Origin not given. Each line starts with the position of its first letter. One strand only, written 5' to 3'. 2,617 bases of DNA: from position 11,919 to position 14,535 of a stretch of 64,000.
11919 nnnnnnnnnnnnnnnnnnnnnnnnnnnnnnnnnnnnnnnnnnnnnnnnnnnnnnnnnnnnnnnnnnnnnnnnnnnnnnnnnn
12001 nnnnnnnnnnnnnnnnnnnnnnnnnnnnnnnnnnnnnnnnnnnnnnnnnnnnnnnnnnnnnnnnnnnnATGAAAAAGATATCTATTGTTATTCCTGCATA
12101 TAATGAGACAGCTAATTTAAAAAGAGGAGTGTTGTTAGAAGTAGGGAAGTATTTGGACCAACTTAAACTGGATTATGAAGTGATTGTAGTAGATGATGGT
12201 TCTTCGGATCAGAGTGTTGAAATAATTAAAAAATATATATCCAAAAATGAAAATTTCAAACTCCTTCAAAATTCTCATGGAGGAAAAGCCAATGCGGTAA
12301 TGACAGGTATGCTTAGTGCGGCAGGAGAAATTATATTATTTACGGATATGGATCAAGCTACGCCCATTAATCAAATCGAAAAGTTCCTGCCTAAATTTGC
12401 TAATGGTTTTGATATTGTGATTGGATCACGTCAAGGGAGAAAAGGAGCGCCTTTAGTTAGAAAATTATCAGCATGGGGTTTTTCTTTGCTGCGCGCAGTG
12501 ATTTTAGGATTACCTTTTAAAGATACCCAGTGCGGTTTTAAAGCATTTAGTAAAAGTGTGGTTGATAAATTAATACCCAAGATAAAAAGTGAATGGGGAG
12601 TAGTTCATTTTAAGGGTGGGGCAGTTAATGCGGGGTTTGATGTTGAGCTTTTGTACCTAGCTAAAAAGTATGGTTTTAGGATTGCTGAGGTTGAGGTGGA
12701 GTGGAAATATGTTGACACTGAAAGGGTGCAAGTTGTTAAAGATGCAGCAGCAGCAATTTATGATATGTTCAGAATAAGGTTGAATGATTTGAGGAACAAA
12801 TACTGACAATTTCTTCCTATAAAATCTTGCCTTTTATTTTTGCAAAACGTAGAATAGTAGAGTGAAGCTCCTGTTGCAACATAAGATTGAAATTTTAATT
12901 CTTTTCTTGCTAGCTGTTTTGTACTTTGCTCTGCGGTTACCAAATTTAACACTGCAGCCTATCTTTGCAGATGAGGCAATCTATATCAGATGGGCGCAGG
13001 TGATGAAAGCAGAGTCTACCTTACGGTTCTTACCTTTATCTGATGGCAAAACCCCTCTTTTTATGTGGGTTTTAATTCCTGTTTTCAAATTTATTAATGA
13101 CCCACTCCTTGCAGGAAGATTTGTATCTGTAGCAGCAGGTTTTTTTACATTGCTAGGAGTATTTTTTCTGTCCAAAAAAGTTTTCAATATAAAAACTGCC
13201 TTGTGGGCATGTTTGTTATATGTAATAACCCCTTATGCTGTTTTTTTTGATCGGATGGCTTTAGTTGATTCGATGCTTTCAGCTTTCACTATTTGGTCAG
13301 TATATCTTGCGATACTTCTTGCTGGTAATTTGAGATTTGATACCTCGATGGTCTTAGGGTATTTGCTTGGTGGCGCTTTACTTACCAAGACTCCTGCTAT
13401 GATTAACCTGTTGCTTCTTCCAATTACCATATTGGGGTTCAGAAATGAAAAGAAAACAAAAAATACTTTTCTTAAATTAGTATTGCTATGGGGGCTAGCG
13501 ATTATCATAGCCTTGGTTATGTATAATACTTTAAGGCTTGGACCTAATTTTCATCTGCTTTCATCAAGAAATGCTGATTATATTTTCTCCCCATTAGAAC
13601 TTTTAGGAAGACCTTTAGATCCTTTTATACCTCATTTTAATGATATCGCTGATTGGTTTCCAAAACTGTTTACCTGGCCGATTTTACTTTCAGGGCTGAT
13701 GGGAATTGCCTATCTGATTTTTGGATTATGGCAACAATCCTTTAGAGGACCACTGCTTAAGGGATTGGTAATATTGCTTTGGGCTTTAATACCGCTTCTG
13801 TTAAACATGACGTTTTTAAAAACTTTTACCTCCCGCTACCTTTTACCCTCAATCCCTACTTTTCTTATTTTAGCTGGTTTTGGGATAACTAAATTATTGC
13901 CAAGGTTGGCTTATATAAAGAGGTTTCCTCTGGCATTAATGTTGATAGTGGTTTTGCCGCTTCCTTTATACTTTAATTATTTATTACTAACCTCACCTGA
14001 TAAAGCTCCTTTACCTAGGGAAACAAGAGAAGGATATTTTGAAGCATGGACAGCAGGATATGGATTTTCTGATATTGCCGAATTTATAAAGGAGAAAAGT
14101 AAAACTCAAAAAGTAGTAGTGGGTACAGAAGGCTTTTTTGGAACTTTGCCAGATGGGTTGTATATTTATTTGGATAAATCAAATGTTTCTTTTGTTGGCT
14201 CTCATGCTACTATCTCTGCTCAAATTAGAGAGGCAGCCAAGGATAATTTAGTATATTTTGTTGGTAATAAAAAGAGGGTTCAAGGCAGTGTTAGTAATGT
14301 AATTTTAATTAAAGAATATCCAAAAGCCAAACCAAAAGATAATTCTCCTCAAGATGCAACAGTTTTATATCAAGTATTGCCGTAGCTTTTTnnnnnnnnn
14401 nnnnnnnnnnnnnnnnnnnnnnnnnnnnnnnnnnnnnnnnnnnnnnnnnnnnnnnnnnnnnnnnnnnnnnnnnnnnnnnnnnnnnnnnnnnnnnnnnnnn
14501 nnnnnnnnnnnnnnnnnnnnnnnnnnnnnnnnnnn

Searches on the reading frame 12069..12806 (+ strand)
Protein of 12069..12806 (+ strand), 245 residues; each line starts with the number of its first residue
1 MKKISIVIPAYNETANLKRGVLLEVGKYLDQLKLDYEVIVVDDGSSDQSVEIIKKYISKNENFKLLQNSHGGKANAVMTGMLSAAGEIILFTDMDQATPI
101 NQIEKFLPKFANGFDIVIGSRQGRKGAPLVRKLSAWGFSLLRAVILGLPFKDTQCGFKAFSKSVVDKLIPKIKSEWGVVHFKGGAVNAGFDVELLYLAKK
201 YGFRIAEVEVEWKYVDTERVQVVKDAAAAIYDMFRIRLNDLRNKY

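Call 3: search_protein_families(library=pfam, proteins=[window:12069-12806:+], max_evalue=1)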
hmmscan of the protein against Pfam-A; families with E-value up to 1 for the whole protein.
window:12069-12806:+ (245 aa): 5 families
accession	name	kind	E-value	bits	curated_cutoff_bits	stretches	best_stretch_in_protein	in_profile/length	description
PF00535.33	Glycos_transf_2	-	5.9e-29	101.6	23.3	1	5-168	1-167/168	Glycosyl transferase family 2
PF10111.15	Glyco_tranf_2_2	-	6e-08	32.9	27.3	1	5-107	1-103/276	Glycosyltransferase like family 2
PF13641.12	Glyco_tranf_2_3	-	0.00018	22.1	27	1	4-207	3-203/230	Glycosyltransferase like family 2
PF01232.29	Mannitol_dh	-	0.17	12.3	27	0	35-70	45-80/199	Mannitol dehydrogenase Rossmann domain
PF13704.12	Glyco_tranf_2_4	-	0.19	12.7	27.5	1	24-95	9-81/98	Glycosyl transferase family 2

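Call 4: search_protein_families(library=ncbifam, proteins=[window:12069-12806:+], max_evalue=1)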
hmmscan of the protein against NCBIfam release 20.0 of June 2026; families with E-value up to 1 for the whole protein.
window:12069-12806:+ (245 aa): 27 families (the best 25 are shown)
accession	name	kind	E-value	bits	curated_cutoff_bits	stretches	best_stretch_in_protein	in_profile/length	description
NF047588.1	GlcsyltransPgfSStrep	equivalog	9.6e-24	84.1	500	1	3-169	2-168/308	glycosyltransferase PgfS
NF007986.1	PRK10714.1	equivalog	3e-22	79.1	529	1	1-169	5-173/316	undecaprenyl-phosphate 4-deoxy-4-formamido-L-arabinose transferase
NF041391.1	DPhHxTase_Halo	equivalog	1.8e-17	63.1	375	1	10-213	3-184/213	dolichyl-phosphate hexose transferase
NF007482.0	PRK10073.1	equivalog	5e-16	58.6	423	1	2-98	6-98/334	glycosyltransferase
NF041875.1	EPS_EpsD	equivalog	4.4e-15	55.9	370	1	4-115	1-109/325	exopolysaccharide biosynthesis glycosyltransferase EpsD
TIGR03937.1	PgaC_IcaA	equivalog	1e-14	54.3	422.3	1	2-98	45-138/407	poly-beta-1,6-N-acetyl-D-glucosamine synthase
TIGR04283.1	glyco_like_mftF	equivalog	2.1e-12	47.1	182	1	4-104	1-91/221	TIGR04283 family arsenosugar biosynthesis glycosyltransferase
NF050050.1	ProtGlycPglI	equivalog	5e-12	45.8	500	1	1-138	1-136/306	GalNAc(5)-diNAcBac-PP-undecaprenol beta-1,3-glucosyltransferase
NF038302.1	EPS_HpsE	equivalog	4.9e-11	42.1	300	1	4-101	3-102/307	hormogonium polysaccharide biosynthesis glycosyltransferase HpsE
TIGR04182.1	glyco_TIGR04182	equivalog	2.2e-10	40.4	325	1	4-168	2-159/293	S-layer glycoprotein N-glycosyltransferase AglJ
TIGR03965.1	mycofact_glyco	equivalog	9.8e-10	37.9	280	1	2-112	74-181/467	mycofactocin biosynthesis glycosyltransferase MftF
NF010496.0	PRK13915.1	equivalog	3.2e-09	36.3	262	1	2-99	31-130/307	glucosyl-3-phosphoglycerate synthase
NF058614.1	PPMAGASynPpgS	equivalog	3.6e-09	36.4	370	1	5-216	3-200/226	polyprenyl-phospho-N-acetylgalactosaminyl synthase PpgS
NF047683.1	TeichurnBiosyTuaG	equivalog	4.6e-09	36.3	400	1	3-107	7-108/252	teichuronic acid biosynthesis protein TuaG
NF053739.1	GlytfEpsEBac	equivalog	1e-08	34.5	450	1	3-106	2-103/265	glycosyltransferase EpsE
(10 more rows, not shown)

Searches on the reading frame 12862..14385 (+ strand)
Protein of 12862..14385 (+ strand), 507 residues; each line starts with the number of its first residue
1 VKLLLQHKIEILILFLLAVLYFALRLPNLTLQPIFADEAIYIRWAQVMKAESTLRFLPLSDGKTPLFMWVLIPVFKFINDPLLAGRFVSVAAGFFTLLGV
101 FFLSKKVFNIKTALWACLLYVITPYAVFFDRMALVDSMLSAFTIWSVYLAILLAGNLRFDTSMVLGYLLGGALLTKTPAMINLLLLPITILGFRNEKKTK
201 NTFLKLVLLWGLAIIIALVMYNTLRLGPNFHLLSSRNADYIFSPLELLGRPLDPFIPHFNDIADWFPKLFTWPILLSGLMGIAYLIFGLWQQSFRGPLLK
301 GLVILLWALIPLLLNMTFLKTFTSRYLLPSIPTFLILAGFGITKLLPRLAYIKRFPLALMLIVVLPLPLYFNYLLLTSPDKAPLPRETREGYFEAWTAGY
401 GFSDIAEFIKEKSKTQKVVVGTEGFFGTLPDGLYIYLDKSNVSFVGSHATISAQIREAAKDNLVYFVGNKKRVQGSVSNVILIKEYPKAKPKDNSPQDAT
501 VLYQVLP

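Call 3: search_protein_families(library=pfam, proteins=[window:12862-14385:+], max_evalue=1)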
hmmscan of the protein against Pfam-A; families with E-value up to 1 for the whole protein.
window:12862-14385:+ (507 aa): 2 families
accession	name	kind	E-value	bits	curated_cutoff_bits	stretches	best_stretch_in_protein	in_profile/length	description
PF13231.12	PMT_2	-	1.5e-11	45.2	26.1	1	63-220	2-159/160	Dolichyl-phosphate-mannose-protein mannosyltransferase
PF02366.24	PMT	-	5.7e-05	23.2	22.7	1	62-191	61-198/245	Dolichyl-phosphate-mannose-protein mannosyltransferase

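Call 4: search_protein_families(library=ncbifam, proteins=[window:12862-14385:+], max_evalue=1)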
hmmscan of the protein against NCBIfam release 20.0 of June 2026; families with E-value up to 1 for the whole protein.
window:12862-14385:+ (507 aa): 1 family
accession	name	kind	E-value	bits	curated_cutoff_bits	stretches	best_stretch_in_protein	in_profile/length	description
TIGR03663.1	TIGR03663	subfamily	2e-09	37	126.25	1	15-185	5-172/435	flippase activity-associated protein Agl23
